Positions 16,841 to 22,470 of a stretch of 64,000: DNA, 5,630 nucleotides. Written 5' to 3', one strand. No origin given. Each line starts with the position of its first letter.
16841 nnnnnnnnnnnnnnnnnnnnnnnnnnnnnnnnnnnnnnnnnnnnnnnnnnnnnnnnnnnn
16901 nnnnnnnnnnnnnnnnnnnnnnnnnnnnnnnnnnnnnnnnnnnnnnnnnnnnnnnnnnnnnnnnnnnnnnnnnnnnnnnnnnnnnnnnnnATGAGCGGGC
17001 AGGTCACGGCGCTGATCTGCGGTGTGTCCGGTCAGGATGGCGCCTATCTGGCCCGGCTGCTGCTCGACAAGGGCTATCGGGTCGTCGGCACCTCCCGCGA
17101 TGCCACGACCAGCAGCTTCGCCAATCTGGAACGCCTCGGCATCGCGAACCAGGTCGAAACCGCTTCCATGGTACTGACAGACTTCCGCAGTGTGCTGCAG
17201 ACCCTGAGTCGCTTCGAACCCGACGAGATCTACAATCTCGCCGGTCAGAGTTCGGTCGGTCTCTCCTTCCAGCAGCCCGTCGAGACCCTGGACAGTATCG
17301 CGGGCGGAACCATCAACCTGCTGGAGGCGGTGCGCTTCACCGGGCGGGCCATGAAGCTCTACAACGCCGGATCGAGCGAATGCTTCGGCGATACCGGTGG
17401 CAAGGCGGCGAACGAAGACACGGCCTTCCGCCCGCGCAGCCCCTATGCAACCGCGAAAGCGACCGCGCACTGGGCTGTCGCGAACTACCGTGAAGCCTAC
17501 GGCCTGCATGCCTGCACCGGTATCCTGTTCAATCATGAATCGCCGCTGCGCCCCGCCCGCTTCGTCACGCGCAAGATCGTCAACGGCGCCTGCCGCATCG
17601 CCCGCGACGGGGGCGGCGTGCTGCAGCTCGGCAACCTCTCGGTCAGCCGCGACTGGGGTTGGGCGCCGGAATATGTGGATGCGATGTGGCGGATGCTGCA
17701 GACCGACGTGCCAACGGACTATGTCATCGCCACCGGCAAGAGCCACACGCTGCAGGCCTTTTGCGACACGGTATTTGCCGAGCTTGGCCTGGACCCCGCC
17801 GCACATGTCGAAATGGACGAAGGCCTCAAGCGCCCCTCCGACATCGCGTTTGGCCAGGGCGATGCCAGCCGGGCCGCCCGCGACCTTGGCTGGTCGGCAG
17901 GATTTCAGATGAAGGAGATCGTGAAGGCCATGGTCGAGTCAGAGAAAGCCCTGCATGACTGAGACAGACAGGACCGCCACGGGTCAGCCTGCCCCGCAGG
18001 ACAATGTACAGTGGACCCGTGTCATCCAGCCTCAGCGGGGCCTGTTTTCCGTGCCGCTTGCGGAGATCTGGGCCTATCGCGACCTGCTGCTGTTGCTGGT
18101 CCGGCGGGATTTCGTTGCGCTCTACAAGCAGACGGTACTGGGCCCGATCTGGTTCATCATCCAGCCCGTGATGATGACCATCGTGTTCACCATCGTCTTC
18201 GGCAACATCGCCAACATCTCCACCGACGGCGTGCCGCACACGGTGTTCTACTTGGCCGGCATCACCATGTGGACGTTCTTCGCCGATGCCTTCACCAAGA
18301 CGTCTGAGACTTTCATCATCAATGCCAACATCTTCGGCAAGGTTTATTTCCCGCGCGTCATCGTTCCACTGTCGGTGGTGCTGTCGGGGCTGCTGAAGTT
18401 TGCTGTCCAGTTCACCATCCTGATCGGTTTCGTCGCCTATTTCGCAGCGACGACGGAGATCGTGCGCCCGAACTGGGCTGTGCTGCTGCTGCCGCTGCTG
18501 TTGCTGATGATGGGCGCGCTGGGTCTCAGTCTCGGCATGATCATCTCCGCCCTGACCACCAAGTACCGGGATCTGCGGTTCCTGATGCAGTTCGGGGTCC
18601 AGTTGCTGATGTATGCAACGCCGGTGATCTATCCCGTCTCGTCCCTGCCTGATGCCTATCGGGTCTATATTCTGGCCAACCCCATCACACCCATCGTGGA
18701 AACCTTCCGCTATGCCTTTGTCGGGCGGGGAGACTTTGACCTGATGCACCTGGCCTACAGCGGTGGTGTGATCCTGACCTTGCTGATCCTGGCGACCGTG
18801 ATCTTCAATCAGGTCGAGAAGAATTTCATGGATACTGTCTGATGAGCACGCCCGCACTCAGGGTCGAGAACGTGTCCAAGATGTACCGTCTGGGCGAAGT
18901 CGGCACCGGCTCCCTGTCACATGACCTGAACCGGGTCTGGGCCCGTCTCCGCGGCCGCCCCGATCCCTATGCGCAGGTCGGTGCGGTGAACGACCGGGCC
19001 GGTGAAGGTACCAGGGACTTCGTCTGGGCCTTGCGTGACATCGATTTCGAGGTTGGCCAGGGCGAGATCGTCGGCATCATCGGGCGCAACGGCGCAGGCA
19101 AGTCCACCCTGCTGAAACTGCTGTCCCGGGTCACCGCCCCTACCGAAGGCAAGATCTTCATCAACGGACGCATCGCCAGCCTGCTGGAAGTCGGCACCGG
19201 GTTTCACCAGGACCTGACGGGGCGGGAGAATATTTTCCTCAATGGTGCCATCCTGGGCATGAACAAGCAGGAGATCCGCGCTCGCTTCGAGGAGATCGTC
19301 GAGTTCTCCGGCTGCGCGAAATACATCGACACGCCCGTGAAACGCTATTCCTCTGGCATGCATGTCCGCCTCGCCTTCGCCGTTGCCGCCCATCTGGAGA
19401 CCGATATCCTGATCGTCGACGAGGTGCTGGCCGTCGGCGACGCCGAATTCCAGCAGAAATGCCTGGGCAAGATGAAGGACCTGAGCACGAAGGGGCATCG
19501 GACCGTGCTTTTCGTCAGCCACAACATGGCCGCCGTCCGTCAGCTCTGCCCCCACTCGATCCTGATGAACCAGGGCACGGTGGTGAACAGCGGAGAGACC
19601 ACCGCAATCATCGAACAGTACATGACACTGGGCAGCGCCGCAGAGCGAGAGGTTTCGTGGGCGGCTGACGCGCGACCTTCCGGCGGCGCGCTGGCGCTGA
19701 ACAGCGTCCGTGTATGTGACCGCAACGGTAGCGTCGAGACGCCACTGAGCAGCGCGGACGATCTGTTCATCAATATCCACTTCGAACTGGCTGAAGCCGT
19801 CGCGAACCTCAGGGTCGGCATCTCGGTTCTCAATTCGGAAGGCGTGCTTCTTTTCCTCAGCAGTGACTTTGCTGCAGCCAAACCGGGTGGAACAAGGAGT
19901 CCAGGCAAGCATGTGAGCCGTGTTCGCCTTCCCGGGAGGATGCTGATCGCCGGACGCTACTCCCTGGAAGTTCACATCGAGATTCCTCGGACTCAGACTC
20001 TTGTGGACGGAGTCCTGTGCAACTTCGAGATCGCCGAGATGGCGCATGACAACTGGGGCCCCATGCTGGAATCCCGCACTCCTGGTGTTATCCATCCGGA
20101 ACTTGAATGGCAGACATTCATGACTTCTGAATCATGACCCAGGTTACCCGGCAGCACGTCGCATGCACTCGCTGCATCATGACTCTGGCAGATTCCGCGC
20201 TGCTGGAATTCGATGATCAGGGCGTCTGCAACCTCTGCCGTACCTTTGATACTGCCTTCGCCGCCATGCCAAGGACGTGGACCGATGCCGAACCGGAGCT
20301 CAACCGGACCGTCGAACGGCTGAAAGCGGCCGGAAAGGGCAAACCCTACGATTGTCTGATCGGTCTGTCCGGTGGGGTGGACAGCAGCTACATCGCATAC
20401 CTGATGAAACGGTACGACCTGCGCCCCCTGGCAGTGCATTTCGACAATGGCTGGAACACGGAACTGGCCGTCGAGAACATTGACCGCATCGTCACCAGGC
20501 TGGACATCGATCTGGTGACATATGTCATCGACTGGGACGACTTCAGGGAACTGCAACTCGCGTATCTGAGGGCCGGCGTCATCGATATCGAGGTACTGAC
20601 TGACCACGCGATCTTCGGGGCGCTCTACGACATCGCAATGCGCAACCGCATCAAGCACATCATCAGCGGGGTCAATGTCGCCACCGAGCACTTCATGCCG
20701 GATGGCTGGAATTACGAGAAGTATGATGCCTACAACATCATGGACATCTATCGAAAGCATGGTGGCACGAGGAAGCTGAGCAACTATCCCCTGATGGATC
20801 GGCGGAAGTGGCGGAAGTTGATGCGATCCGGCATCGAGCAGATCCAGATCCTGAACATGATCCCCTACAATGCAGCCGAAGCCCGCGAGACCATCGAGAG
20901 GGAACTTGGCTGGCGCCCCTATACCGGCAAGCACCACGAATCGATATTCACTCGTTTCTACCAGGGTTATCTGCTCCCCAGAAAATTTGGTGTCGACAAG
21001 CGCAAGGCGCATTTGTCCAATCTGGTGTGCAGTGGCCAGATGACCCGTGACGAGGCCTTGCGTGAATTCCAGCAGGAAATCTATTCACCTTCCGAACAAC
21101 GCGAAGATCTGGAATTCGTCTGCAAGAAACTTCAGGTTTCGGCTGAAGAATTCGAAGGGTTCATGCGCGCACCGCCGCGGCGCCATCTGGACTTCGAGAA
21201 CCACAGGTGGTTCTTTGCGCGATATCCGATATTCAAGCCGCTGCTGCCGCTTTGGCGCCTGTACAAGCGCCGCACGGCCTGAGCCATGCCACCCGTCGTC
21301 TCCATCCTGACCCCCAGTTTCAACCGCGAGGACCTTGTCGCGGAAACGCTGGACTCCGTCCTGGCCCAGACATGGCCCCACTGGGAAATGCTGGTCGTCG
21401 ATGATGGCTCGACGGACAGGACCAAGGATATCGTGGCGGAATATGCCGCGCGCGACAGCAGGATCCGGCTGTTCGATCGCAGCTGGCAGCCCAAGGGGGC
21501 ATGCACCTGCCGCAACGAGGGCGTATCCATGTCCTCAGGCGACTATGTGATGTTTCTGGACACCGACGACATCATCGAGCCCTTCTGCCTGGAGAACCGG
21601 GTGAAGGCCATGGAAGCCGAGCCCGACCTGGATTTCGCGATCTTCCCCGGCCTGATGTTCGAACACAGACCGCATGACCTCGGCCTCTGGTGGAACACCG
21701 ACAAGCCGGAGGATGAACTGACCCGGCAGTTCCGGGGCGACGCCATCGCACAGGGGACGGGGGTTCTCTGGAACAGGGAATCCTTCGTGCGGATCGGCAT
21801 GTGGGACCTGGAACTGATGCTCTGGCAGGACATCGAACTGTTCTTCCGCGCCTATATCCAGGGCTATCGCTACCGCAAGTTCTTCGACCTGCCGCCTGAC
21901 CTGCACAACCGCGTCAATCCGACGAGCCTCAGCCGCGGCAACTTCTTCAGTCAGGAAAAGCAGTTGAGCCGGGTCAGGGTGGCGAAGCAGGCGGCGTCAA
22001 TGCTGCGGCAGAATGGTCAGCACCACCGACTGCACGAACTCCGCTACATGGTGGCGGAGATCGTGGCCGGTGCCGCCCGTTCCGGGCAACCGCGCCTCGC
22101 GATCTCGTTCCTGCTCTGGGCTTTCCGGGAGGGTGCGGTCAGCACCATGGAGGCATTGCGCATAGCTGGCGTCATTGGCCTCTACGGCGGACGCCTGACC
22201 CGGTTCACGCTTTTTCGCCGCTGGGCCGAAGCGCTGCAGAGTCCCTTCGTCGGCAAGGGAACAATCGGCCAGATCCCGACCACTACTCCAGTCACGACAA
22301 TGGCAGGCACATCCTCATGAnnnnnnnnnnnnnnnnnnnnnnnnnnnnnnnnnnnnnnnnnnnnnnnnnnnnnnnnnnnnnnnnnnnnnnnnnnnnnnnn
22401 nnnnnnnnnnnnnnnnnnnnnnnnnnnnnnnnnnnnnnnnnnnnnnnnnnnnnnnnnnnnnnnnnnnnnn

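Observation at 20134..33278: Two paralogous amidotransferases sharing one HisH/HisF ammonia generator: possible doubly amidated/amidinated glycan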

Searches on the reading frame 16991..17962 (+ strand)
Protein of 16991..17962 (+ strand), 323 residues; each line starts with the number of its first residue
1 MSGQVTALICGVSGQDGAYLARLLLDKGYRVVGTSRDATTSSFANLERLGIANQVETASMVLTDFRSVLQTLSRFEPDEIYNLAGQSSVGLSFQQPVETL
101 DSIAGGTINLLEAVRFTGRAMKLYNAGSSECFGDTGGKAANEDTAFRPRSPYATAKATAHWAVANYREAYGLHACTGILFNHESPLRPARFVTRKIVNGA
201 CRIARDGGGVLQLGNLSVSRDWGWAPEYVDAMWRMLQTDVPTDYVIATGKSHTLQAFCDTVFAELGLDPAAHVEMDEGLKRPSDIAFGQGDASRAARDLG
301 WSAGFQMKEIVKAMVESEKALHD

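Call 20: search_protein_families(library=pfam, proteins=[window:16991-17962:+], max_evalue=0.00001)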
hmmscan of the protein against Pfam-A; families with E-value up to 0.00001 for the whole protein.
window:16991-17962:+ (323 aa): 2 families
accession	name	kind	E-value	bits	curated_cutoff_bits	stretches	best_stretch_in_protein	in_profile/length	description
PF16363.11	GDP_Man_Dehyd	-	5.6e-102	342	27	1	8-314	1-332/332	GDP-mannose 4,6 dehydratase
PF01370.27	Epimerase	-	2.2e-56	191.4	20.9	1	7-247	1-240/240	NAD dependent epimerase/dehydratase family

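Call 49: search_protein_families(library=ncbifam, proteins=[window:16991-17962:+], max_evalue=1e-10)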
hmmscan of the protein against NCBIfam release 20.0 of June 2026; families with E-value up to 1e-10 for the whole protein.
window:16991-17962:+ (323 aa): 5 families
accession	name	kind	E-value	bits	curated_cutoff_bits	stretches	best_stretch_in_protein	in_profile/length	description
TIGR01472.1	gmd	equivalog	1.2e-93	314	415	1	6-318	2-338/342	GDP-mannose 4,6-dehydratase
TIGR01181.1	dTDP_gluc_dehyt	equivalog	3.4e-23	82.2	365.1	1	7-315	2-308/321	dTDP-glucose 4,6-dehydratase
TIGR02622.1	CDP_4_6_dhtase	equivalog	4.5e-19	68.8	278.45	1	7-171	7-173/352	CDP-glucose 4,6-dehydratase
TIGR04180.1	EDH_00030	hypoth_equivalog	4.2e-18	65.4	475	1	8-302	2-293/297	NAD-dependent 4,6-dehydratase LegB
TIGR01179.1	galE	equivalog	1.6e-17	63.4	262.3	1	8-181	3-175/332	UDP-glucose 4-epimerase GalE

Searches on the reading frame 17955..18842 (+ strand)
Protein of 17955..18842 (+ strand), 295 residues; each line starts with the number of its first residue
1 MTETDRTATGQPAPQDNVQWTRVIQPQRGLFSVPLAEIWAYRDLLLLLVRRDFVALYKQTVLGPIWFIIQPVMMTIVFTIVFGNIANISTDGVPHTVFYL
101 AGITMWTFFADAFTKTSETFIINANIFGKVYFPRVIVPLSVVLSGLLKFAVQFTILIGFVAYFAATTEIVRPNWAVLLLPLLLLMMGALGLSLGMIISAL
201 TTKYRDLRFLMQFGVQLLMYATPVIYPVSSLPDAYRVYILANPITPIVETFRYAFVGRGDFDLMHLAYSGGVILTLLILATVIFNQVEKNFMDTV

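Call 20: search_protein_families(library=pfam, proteins=[window:17955-18842:+], max_evalue=0.00001)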
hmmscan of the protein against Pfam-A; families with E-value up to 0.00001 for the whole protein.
window:17955-18842:+ (295 aa): 1 family
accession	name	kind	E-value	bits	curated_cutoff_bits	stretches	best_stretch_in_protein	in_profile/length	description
PF01061.29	ABC2_membrane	-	4e-21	76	26.9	1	45-255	3-210/211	ABC-2 type transporter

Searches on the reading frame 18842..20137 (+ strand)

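Call 3: search_protein_families(library=pfam, proteins=[window:18842-20137:+])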
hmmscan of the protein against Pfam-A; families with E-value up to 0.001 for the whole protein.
window:18842-20137:+ (431 aa): 4 families
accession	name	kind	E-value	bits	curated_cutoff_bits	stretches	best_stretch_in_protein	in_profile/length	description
PF00005.33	ABC_tran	-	8.9e-22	78.6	25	1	64-195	1-135/137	ABC transporter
PF14524.12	Wzt_C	-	2.6e-07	31.2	30.4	1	285-381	11-107/143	Wzt C-terminal domain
PF13304.12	AAA_21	-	0.00026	21.6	27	1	76-97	1-22/304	AAA domain, putative AbiEii toxin, Type IV TA system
PF13476.12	AAA_23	-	0.00033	21.8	27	1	65-94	13-39/201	AAA domain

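Call 49: search_protein_families(library=ncbifam, proteins=[window:18842-20137:+], max_evalue=1e-10)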
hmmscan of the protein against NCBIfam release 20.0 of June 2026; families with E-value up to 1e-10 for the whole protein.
window:18842-20137:+ (431 aa): 145 families (the best 25 are shown)
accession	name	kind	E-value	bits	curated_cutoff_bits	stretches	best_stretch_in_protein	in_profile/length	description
NF010065.0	PRK13545.1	equivalog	4.2e-60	204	538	1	59-261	35-235/549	teichoic acids export protein ATP-binding subunit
NF050108.1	galactan_ABC_ATP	equivalog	5.1e-52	176.5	400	1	59-261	40-241/244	galactan export ABC transporter ATP-binding subunit Wzt/RfbE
NF010066.0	PRK13546.1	equivalog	9.6e-48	162.8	320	1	61-261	37-235/264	teichoic acids export ABC transporter ATP-binding subunit TagH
TIGR01188.1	drrA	subfamily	4.2e-33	114.9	312.45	1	62-254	7-209/302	daunorubicin resistance ABC transporter, ATP-binding protein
TIGR04521.1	ECF_ATPase_2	equivalog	1.1e-29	103.4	330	2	130-264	105-240/279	energy-coupling factor transporter ATPase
TIGR04520.1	ECF_ATPase_1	equivalog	4.6e-27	95.1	315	2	138-263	106-230/269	energy-coupling factor transporter ATPase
TIGR01186.1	proV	subfamily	2.2e-26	92.9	326.6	1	63-257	8-218/363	betaine/proline/choline family ABC transporter ATP-binding protein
TIGR00968.1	3a0106s01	subfamily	1.3e-24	87.1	342.75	1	62-259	14-221/237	sulfate ABC transporter ATP-binding protein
NF047568.1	PSM_export_PmtC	equivalog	4.2e-24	85.5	375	1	64-252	16-203/290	phenol-soluble modulin export ABC transporter ATP-binding protein PmtC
NF010158.0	PRK13637.1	equivalog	4.8e-24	85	390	1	135-263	109-239/287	energy-coupling factor transporter ATPase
NF010060.0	PRK13537.1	equivalog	9.8e-24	83.8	521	1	65-260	32-237/314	nodulation factor ABC transporter ATP-binding protein NodI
NF010059.0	PRK13536.1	equivalog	2.2e-23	82.6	549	1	65-260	60-265/342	nodulation factor ABC transporter ATP-binding protein NodI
NF033858.1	ABC2_perm_RbbA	equivalog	4.5e-23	81.1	1050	1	59-260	278-488/909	ribosome-associated ATPase/putative transporter RbbA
TIGR02315.1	ABC_phnC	equivalog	9.3e-23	80.9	266.1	1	63-110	17-64/243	phosphonate ABC transporter ATP-binding protein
TIGR01288.1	nodI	equivalog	1.1e-22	80.4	424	1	65-261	21-227/303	nodulation factor ABC transporter ATP-binding protein NodI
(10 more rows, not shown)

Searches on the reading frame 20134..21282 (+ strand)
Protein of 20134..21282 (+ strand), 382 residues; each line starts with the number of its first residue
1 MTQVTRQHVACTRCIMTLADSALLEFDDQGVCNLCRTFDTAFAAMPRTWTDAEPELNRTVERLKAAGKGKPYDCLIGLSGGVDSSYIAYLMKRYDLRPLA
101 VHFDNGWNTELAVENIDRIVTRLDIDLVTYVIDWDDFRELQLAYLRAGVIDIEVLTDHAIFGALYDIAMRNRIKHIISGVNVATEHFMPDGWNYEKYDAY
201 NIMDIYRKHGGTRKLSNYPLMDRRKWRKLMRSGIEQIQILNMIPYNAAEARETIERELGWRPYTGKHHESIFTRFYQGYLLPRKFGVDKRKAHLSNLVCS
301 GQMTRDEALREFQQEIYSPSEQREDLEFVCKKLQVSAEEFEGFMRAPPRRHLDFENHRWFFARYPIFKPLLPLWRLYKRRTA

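Call 3: search_protein_families(library=pfam, proteins=[window:20134-21282:+])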
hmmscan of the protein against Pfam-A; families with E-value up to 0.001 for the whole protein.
window:20134-21282:+ (382 aa): 2 families
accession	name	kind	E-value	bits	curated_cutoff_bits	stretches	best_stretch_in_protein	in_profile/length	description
PF00733.27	Asn_synthase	-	0.00012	22.3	21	1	78-139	24-86/354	Asparagine synthase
PF06508.19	QueC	-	0.00083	19.3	22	0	74-153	2-79/210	Queuosine biosynthesis protein QueC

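Call 6: search_protein_families(library=ncbifam, proteins=[window:20134-21282:+])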
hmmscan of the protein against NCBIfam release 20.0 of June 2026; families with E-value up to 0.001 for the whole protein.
window:20134-21282:+ (382 aa): 3 families
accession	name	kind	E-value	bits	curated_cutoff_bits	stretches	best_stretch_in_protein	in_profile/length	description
TIGR03573.1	WbuX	subfamily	9.4e-90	301.5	203.2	1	10-344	3-343/344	N-acetyl sugar amidotransferase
NF010587.0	PRK13980.1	equivalog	0.00047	19.4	255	0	73-132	33-94/267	NAD+ synthase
TIGR02432.1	lysidine_TilS_N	equivalog_domain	0.00066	19.6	93.6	0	74-138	2-72/189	tRNA lysidine(34) synthetase TilS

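Call 22: search_solved_structures(query=window:20134-21282:+, max_evalue=0.01)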
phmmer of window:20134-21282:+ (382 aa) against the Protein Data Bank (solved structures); distinct sequences matched with E-value up to 0.01: 1.
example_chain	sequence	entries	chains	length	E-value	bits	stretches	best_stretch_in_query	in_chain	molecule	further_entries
8wex_A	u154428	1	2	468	1.2e-09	41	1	24-103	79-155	N-acetyl sugar amidotransferase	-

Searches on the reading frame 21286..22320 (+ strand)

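Call 3: search_protein_families(library=pfam, proteins=[window:21286-22320:+])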
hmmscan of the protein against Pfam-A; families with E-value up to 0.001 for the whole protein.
window:21286-22320:+ (344 aa): 4 families
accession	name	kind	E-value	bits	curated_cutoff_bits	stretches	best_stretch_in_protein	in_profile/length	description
PF00535.33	Glycos_transf_2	-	3.1e-33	115.5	23.3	1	6-167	1-164/168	Glycosyl transferase family 2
PF10111.15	Glyco_tranf_2_2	-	1.4e-12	48.1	27.3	1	17-107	14-104/276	Glycosyltransferase like family 2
PF13641.12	Glyco_tranf_2_3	-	9.1e-12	45.9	27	1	2-195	1-200/230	Glycosyltransferase like family 2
PF13704.12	Glyco_tranf_2_4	-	0.00035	21.4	27.5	1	15-97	4-84/98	Glycosyl transferase family 2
